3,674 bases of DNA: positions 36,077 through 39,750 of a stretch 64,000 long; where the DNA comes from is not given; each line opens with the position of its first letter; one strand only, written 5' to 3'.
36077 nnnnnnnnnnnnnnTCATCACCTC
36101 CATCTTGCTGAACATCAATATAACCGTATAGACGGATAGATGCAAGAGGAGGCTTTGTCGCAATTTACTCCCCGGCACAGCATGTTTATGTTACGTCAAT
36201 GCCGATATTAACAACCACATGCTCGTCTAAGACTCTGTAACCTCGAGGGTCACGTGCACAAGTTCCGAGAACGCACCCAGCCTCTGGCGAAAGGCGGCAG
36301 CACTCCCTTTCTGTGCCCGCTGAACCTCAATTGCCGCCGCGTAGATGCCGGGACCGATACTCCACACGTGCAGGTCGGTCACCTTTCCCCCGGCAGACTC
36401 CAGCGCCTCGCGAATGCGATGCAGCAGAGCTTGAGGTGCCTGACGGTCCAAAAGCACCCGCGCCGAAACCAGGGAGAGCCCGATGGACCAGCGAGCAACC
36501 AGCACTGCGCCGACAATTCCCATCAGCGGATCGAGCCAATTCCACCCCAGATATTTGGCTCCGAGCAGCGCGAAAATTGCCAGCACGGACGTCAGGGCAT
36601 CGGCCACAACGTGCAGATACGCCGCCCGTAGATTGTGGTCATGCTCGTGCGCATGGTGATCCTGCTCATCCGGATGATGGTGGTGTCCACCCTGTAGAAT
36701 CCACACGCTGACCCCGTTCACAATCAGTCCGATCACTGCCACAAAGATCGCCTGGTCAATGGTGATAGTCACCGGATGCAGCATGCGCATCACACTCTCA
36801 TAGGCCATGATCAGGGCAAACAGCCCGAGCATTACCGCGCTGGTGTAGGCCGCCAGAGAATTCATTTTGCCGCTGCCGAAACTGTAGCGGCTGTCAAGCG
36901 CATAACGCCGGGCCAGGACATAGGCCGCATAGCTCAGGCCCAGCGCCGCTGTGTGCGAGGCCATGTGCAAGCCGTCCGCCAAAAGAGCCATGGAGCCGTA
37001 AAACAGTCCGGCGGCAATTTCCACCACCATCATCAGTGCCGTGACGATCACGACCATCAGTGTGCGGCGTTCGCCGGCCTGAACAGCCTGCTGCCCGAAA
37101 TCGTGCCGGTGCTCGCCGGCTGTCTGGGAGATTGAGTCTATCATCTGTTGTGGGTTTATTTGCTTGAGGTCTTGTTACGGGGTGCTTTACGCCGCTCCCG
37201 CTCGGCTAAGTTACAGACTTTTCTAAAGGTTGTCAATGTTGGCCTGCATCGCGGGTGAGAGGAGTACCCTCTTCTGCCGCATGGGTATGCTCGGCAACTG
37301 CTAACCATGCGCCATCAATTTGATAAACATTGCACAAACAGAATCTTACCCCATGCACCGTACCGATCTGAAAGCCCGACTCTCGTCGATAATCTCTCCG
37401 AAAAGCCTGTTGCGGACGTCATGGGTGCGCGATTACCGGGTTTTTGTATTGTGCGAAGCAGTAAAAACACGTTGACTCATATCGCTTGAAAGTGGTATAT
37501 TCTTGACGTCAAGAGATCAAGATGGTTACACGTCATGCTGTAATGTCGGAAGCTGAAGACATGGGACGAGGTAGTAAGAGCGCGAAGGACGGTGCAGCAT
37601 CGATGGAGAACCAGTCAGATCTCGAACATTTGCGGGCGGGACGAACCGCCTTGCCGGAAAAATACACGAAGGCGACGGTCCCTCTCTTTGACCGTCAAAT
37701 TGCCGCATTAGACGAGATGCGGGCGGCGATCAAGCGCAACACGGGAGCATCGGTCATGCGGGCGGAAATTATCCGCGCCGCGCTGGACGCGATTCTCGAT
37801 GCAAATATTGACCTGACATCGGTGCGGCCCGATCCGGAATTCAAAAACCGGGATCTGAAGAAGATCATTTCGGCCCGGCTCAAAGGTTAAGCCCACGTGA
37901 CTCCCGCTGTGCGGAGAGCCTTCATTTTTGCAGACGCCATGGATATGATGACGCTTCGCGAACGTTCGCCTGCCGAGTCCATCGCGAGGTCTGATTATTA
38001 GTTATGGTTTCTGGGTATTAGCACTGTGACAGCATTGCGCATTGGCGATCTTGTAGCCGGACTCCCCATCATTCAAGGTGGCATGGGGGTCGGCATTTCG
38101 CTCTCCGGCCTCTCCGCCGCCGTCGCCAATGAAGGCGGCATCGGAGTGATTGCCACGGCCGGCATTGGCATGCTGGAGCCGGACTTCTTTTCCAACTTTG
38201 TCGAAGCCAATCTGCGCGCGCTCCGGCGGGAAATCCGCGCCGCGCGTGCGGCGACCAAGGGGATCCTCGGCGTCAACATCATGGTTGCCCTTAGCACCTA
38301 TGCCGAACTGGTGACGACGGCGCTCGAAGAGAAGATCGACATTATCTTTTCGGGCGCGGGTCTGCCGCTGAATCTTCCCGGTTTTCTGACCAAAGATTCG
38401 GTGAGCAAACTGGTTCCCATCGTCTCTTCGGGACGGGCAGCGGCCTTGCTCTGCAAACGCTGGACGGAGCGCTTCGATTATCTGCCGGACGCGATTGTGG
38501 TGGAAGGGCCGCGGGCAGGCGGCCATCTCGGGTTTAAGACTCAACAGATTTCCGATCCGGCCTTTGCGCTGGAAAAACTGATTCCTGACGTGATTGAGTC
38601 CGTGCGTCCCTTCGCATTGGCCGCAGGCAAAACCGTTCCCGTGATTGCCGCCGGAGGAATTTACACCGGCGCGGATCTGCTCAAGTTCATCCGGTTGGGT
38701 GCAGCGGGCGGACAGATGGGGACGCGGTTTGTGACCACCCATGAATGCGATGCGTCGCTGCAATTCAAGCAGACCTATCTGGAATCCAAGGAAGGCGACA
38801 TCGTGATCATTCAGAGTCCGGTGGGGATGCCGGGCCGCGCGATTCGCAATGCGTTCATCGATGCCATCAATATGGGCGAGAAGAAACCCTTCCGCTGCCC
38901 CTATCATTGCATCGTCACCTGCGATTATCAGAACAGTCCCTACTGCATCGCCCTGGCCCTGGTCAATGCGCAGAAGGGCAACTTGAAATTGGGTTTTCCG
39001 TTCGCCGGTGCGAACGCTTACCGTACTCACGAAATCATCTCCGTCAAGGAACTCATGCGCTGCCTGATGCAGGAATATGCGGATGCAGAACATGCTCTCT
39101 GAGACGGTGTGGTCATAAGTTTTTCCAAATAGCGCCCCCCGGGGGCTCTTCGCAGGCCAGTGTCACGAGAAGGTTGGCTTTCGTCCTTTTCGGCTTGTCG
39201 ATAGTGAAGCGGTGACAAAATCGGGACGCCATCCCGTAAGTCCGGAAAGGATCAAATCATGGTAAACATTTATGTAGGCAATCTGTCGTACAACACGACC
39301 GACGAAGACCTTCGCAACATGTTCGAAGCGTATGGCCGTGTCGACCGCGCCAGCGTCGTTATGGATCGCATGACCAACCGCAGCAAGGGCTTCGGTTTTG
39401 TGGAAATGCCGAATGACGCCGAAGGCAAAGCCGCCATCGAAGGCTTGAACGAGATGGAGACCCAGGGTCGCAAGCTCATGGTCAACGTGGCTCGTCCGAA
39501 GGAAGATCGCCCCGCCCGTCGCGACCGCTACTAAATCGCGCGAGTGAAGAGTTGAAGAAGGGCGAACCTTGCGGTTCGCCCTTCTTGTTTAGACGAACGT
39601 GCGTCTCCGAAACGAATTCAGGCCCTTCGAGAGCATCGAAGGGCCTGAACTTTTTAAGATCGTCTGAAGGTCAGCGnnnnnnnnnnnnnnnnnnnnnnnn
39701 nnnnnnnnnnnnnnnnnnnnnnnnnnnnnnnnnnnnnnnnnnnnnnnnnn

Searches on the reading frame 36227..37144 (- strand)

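Call 59: search_protein_families(library=pfam, proteins=[window:36227-37144:-])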
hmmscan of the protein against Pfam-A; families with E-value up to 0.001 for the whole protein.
window:36227-37144:- (305 aa): 1 family
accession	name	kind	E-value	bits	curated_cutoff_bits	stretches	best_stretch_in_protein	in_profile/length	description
PF01545.26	Cation_efflux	-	4.5e-33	115.1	26.6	1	31-232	4-198/198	Cation efflux family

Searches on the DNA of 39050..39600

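Call 7: search_rna_families(source=window, start=39050, end=39600, threshold=evalue, max_evalue=10, show_alignments=3)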
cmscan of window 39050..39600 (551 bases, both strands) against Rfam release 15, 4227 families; matches with E-value up to 10: 6.
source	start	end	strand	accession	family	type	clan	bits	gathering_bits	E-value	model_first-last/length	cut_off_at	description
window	39549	39600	-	RF02066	STnc320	Gene; sRNA;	-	24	50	0.034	4-55/55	5'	Salmonella enterica sRNA STnc320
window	39530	39589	+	RF01403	STnc290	Gene; sRNA;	-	22.8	60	0.13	1-65/65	no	STnc290 Hfq binding RNA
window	39556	39585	+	RF02066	STnc320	Gene; sRNA;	-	20.6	50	0.22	20-47/55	no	Salmonella enterica sRNA STnc320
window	39555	39586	+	RF02867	ncS011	Gene; sRNA;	-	16.9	48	0.045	173-204/207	no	Burkholderia sRNA 11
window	39535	39581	-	RF01838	sobemo_FSE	Cis-reg; frameshift_element;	-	15.7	55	1.8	26-79/79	no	sobemovirus ribosomal frameshift elemental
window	39545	39600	+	RF01808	MicX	Gene; sRNA;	-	15.4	75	0.65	1-54/194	3'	MicX Vibrio cholerae sRNA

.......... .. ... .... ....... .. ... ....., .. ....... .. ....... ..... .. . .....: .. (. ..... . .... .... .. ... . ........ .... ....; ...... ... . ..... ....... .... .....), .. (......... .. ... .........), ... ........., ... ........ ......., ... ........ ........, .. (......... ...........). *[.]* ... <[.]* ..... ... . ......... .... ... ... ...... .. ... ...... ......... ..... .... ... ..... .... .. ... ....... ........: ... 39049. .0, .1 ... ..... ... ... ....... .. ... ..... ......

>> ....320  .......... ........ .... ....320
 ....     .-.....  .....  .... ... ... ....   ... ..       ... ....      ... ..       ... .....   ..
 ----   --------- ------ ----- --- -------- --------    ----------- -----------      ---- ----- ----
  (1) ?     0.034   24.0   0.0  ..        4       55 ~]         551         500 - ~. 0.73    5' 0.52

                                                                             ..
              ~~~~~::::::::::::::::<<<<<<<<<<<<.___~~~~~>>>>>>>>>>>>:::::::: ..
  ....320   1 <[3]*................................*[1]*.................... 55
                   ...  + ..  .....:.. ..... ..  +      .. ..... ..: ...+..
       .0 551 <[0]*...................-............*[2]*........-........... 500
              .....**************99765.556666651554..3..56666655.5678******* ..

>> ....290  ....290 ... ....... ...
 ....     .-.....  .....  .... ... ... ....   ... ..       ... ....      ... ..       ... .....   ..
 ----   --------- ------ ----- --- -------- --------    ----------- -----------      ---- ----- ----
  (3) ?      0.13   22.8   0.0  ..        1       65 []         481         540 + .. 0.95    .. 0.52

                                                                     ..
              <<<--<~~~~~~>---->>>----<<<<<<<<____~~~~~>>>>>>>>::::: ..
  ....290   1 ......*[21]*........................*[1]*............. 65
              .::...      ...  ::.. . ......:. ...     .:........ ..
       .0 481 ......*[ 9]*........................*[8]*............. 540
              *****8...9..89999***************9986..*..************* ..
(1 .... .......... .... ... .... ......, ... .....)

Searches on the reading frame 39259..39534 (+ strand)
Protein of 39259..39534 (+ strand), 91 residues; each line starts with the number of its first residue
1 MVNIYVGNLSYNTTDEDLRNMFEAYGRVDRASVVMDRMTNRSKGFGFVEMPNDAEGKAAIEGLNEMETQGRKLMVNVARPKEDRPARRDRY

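Call 15: search_protein_families(library=pfam, proteins=[window:39259-39534:+])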
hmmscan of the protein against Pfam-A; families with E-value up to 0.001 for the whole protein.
window:39259-39534:+ (91 aa): 1 family
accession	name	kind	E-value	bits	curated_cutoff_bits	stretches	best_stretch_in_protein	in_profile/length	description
PF00076.28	RRM_1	-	2.3e-21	75.9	20.7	1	4-73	1-69/70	RNA recognition motif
